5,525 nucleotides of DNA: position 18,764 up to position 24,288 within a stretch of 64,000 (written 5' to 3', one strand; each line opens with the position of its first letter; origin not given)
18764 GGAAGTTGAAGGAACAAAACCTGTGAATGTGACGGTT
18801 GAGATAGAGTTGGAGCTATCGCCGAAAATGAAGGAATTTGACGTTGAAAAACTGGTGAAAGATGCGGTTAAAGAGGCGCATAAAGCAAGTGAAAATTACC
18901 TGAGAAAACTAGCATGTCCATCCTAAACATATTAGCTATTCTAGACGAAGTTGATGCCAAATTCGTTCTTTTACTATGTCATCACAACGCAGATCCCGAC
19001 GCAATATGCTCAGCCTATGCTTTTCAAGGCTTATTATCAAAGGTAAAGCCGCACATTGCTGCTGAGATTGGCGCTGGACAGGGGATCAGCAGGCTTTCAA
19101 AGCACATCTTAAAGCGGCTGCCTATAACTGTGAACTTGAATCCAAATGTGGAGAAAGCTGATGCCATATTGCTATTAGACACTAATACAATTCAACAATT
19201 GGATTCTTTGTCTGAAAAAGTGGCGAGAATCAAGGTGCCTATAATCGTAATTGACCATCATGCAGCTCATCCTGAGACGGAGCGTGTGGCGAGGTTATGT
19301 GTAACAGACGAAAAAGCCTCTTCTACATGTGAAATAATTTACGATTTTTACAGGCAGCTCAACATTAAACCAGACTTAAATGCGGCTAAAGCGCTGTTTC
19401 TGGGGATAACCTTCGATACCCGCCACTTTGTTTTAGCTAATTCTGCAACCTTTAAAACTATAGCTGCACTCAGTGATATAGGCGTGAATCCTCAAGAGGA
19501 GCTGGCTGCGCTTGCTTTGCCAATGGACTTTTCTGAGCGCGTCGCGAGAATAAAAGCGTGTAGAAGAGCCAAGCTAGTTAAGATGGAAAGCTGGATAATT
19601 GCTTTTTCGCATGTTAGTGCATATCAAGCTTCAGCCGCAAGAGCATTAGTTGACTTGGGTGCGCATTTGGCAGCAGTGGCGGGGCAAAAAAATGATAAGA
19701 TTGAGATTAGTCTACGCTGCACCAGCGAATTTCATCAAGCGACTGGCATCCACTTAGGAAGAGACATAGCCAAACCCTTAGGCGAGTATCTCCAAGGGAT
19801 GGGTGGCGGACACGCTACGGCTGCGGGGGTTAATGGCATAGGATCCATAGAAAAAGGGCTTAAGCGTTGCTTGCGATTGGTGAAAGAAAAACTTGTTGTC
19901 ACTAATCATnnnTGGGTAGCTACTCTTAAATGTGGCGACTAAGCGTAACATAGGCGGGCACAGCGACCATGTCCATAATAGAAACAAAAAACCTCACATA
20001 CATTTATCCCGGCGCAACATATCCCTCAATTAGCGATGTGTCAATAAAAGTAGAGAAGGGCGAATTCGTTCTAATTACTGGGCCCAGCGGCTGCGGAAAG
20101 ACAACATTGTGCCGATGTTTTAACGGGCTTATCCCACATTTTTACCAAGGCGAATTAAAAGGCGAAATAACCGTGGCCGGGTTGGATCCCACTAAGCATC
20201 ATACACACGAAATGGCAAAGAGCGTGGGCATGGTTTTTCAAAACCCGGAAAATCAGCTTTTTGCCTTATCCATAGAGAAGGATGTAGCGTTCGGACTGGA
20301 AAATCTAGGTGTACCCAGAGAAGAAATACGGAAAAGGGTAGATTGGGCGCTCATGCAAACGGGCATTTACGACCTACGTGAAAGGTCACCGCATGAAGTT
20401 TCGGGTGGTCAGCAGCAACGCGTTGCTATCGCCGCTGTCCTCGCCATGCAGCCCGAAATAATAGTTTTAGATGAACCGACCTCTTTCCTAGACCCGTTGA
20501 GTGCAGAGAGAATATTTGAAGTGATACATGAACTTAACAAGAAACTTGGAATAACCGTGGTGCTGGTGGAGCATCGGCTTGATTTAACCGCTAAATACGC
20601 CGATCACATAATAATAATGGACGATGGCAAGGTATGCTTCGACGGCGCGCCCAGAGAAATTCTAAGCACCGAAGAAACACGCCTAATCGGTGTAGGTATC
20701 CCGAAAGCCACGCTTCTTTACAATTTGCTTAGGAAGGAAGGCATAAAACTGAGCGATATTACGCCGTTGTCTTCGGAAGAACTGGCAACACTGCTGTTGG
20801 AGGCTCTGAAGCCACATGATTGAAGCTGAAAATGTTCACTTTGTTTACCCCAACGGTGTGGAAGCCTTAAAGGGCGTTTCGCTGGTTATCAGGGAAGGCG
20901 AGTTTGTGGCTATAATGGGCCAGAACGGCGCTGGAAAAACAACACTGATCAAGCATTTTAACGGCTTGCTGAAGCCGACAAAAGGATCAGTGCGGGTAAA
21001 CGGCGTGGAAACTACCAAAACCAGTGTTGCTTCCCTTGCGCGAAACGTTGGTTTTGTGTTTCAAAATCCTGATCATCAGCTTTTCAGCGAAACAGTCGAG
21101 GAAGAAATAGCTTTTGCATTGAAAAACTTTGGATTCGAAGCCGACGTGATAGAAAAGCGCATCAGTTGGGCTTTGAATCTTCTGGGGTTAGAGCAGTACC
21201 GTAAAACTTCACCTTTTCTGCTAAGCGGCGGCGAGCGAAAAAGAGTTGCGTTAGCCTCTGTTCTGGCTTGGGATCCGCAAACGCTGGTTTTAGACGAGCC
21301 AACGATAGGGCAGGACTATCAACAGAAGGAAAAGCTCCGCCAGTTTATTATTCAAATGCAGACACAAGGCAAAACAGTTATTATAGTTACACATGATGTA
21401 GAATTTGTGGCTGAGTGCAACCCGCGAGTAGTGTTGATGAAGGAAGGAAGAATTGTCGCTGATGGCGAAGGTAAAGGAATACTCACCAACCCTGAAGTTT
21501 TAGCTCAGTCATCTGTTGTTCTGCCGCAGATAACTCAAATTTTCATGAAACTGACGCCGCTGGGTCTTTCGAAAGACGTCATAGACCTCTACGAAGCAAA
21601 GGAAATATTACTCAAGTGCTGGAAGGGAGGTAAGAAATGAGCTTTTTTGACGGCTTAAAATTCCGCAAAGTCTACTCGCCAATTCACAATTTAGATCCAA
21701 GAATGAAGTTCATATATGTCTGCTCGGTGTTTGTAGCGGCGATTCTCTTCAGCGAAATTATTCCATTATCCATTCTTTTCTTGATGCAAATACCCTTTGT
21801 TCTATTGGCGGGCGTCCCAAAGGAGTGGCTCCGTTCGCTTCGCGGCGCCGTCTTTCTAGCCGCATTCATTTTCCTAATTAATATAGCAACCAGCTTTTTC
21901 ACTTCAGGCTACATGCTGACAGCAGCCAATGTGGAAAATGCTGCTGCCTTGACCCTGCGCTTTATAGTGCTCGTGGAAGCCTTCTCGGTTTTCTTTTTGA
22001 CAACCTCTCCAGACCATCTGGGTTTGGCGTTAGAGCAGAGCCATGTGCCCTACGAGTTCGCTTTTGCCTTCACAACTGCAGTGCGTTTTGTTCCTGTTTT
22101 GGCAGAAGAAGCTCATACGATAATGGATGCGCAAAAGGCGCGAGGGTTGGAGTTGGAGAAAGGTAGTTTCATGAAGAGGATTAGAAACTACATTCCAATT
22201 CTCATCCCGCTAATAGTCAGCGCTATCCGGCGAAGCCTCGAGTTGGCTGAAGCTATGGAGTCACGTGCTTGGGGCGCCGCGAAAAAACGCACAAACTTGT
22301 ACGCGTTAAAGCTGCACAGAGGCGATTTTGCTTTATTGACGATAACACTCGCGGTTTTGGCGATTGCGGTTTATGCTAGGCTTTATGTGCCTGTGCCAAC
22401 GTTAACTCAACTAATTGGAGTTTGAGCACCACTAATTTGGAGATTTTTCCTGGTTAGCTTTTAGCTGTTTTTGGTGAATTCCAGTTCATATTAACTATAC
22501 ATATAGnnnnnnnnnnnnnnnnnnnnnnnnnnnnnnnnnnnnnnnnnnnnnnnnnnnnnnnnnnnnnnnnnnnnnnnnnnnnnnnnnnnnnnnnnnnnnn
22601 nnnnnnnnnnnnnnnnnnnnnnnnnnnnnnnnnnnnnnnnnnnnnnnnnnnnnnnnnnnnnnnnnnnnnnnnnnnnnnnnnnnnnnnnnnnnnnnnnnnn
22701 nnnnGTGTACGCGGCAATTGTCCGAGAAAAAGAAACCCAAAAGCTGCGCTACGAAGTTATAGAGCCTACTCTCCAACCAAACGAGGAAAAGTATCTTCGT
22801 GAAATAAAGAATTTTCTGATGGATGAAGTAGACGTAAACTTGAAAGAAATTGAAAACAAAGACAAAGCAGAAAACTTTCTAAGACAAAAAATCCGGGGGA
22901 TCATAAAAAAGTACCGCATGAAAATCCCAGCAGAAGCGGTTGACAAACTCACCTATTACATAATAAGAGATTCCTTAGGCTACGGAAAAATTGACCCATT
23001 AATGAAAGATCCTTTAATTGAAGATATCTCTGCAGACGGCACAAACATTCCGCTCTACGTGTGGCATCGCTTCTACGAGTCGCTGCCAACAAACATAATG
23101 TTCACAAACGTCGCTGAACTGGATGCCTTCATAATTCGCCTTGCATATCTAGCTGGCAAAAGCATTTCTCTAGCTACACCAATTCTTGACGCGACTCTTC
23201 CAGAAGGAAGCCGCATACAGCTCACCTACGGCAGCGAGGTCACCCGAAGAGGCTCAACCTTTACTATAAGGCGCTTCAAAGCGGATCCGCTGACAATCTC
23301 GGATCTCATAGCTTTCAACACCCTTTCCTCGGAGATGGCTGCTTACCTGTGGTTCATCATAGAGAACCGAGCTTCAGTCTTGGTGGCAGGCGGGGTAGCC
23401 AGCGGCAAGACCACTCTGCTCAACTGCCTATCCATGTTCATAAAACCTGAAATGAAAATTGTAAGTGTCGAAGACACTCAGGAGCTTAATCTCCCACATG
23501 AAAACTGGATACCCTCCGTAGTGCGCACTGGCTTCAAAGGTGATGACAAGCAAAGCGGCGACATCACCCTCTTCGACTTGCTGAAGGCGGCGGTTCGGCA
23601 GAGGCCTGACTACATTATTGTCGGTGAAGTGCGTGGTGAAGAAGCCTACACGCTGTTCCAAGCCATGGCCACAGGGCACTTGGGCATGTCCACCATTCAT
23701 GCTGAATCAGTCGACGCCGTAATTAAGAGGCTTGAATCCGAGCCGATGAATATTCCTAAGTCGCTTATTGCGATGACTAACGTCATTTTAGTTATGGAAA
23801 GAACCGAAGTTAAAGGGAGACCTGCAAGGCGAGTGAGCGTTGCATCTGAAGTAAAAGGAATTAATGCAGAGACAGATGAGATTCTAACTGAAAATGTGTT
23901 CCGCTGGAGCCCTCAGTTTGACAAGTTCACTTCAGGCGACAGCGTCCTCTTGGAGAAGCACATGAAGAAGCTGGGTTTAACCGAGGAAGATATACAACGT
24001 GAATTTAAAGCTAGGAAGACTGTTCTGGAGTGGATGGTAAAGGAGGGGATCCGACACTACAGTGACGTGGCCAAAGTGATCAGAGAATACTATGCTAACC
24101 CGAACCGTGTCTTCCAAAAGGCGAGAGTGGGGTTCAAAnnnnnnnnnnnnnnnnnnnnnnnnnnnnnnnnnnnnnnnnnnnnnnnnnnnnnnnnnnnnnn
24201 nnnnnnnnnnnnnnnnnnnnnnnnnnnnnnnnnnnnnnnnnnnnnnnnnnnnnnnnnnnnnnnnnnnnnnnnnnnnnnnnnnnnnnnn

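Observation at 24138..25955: FlaJ/TadC-like platform protein split by a single in-frame TAG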

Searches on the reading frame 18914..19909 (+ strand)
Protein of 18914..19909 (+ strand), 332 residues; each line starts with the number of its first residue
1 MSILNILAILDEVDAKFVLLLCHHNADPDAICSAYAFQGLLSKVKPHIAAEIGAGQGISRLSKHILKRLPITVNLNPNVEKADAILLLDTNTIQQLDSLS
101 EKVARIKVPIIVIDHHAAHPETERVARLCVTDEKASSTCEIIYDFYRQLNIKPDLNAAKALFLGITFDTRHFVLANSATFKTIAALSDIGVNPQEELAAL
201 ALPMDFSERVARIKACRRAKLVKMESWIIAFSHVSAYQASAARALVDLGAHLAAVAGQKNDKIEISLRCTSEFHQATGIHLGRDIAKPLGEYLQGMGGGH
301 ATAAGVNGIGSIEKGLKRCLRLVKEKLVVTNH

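Call 4: search_protein_families(library=pfam, proteins=[window:18914-19909:+], max_evalue=0.01)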
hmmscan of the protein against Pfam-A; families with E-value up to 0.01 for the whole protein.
window:18914-19909:+ (332 aa): 2 families
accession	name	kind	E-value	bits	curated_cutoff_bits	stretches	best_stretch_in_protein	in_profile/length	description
PF01368.27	DHH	-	2e-16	60.8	28.1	1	18-165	2-125/125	DHH family, N-terminal domain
PF02272.25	DHHA1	-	8.6e-05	23.4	25.9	1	246-325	27-98/102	DHHA1 domain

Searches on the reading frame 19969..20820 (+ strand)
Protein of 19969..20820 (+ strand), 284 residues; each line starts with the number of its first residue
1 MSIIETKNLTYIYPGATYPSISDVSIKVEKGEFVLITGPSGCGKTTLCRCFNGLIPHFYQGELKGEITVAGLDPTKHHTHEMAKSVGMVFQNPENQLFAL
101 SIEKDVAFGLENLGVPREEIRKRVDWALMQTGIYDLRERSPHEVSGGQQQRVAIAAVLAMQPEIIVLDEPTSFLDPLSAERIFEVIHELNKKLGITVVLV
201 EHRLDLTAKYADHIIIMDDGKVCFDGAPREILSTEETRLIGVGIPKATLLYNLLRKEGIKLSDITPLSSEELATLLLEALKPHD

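Call 4: search_protein_families(library=pfam, proteins=[window:19969-20820:+], max_evalue=0.01)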
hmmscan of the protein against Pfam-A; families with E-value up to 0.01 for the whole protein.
window:19969-20820:+ (284 aa): 21 families
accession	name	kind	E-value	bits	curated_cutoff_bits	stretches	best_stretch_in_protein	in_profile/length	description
PF00005.33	ABC_tran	-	3.8e-30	105.7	25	1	22-172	2-137/137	ABC transporter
PF13304.12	AAA_21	-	4.8e-11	43.7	27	1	127-199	221-295/304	AAA domain, putative AbiEii toxin, Type IV TA system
PF02463.25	SMC_N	-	8e-07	29.1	40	1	31-203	24-200/220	RecF/RecN/SMC N terminal domain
PF20703.3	nSTAND1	-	9.7e-06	25.9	27.1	1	22-93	24-92/379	Novel STAND NTPase 1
PF05621.17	TniB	-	1.7e-05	24.8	22.4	0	148-200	106-160/189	Bacterial TniB protein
PF06745.19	ATPase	-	7.2e-05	22.7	26.6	1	30-99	18-85/231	KaiC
PF13401.12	AAA_22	-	0.00016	22.4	27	1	31-56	5-30/130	AAA domain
PF13481.12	AAA_25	-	0.0003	20.9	27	0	29-48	31-50/195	AAA domain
PF13191.12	AAA_16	-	0.00031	21.7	32.6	1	31-52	24-45/167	AAA ATPase domain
PF09818.15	ABC_ATPase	-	0.0004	19.9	23.2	0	181-220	210-249/283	P-loop domain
PF20720.3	nSTAND3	-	0.00053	20.1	27.2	1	23-50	9-36/155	Novel STAND NTPase 3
PF13476.12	AAA_23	-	0.00061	20.9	27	1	20-55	9-43/201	AAA domain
PF01078.27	Mg_chelatase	-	0.0012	18.7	20.3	1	33-82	24-73/207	Magnesium chelatase, subunit ChlI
PF13521.12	AAA_28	-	0.0028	18.3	27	0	34-49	2-17/164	AAA domain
PF13555.12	AAA_29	-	0.0036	17.5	27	1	24-47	15-38/61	P-loop containing region of AAA domain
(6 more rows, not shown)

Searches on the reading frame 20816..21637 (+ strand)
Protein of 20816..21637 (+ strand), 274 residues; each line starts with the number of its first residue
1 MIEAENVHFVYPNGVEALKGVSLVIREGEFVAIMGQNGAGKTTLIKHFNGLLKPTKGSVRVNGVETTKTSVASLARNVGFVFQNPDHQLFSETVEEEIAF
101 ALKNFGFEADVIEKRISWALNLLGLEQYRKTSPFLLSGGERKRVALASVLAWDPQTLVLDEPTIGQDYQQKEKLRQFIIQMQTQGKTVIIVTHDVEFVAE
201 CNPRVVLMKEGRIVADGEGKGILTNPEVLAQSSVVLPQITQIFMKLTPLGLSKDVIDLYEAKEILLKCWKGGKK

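Call 4: search_protein_families(library=pfam, proteins=[window:20816-21637:+], max_evalue=0.01)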
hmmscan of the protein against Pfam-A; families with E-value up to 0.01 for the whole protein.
window:20816-21637:+ (274 aa): 11 families
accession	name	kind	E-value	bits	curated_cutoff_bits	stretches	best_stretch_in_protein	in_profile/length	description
PF00005.33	ABC_tran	-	2.7e-33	115.9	25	1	18-163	1-136/137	ABC transporter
PF02463.25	SMC_N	-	2.7e-09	37.2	40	1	28-205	24-209/220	RecF/RecN/SMC N terminal domain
PF13304.12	AAA_21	-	3.1e-09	37.8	27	1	119-198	221-303/304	AAA domain, putative AbiEii toxin, Type IV TA system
PF13555.12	AAA_29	-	0.00019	21.5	27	1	24-62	18-55/61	P-loop containing region of AAA domain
PF13401.12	AAA_22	-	0.00031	21.5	27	1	27-88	4-64/130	AAA domain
PF03193.22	RsgA_GTPase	-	0.00031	21.1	30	1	24-85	103-166/174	RsgA GTPase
PF13476.12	AAA_23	-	0.0027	18.8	27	1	30-52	21-43/201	AAA domain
PF13604.12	AAA_30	-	0.0041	17.3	27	1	28-147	17-82/191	AAA domain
PF20720.3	nSTAND3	-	0.0054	16.9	27.2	0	24-48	13-37/155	Novel STAND NTPase 3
PF06745.19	ATPase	-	0.0058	16.5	26.6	0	25-80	16-72/231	KaiC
PF13175.12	AAA_15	-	0.0078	16.3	32.1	0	23-55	19-50/374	AAA ATPase domain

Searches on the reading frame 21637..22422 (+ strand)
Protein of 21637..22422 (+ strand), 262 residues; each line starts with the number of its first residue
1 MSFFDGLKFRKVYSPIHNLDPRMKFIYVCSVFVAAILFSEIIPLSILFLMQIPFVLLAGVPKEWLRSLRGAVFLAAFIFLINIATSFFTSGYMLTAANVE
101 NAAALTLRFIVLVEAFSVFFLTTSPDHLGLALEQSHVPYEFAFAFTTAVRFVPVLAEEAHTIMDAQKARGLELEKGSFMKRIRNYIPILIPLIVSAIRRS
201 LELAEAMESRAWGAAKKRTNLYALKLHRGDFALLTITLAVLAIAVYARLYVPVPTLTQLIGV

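Call 4: search_protein_families(library=pfam, proteins=[window:21637-22422:+], max_evalue=0.01)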
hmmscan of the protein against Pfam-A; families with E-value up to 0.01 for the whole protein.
window:21637-22422:+ (262 aa): 1 family
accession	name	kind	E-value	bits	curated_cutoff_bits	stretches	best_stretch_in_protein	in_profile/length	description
PF02361.21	CbiQ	-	1.6e-35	123.1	25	1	14-219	3-214/216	Cobalt transport protein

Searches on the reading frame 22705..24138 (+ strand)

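Call 4: search_protein_families(library=pfam, proteins=[window:22705-24138:+], max_evalue=0.01)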
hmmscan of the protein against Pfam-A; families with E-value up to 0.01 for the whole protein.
window:22705-24138:+ (478 aa): 2 families
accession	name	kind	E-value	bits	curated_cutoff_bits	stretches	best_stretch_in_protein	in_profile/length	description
PF00437.27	T2SSE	-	7.1e-39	133.9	24.9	1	154-364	66-273/370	Type II/IV secretion system protein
PF23989.1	PilB3_C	-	2.7e-06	27.9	27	1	406-472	3-69/83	PilB3-like, C-terminal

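Call 35: search_protein_families(library=ncbifam, proteins=[window:22705-24138:+], max_evalue=0.01)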
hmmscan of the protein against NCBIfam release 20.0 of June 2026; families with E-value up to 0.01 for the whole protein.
window:22705-24138:+ (478 aa): 23 families
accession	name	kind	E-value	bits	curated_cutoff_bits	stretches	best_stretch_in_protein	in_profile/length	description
NF058587.1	archaellum_moto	equivalog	1.4e-128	429.9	550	1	2-463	41-518/527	archaellum flagellar ATPase motor FlaI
NF053672.1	bindosome_BasE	exception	2.7e-75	254.1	1000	1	16-465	64-510/512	bindosome assembly system ATPase subunit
TIGR03819.1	heli_sec_ATPase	hypoth_equivalog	4.3e-49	167.5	373.15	1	76-345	35-299/340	TadA family conjugal transfer-associated ATPase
TIGR02788.1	VirB11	equivalog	2.7e-39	135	249.95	2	210-344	132-263/308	P-type DNA transfer ATPase VirB11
TIGR02782.1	TrbB_P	equivalog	2.8e-35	122.1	304.55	1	134-386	49-296/303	P-type conjugative transfer ATPase TrbB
NF010469.0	PRK13894.1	subfamily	1.1e-30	107.1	508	1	119-350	47-278/320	conjugal transfer ATPase TrbB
NF010475.0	PRK13900.1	equivalog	2.2e-28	99.3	389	1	210-344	148-280/333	type IV secretion system ATPase VirB11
NF010407.0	PRK13833.1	subfamily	5.3e-26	91.8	499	1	147-377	70-297/323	conjugal transfer protein TrbB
NF010425.0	PRK13851.1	equivalog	8.7e-22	77.4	461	1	209-343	149-280/344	type IV secretion system protein VirB11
NF041000.1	ATPase_ComGA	equivalog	7.1e-19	67.8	300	1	220-352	126-249/267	competence type IV pilus ATPase ComGA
TIGR02538.1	type_IV_pilB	equivalog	5.5e-18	64.9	675.65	1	213-365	307-448/564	type IV-A pilus assembly ATPase PilB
NF007755.0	PRK10436.1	equivalog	4e-17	62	617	1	217-366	214-353/465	type II secretion system protein GspE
TIGR02533.1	type_II_gspE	equivalog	1.5e-15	56.8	630.25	1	218-359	239-370/486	type II secretion system ATPase GspE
TIGR01420.1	pilT_fam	subfamily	7.2e-15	55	319.1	1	218-343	118-239/343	PilT/PilU family type 4a pilus ATPase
NF053534.1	T4PilAsmATPsTfpB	equivalog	3.5e-14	52.1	850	1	167-359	282-463/584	type IV pilus assembly ATPase TfpB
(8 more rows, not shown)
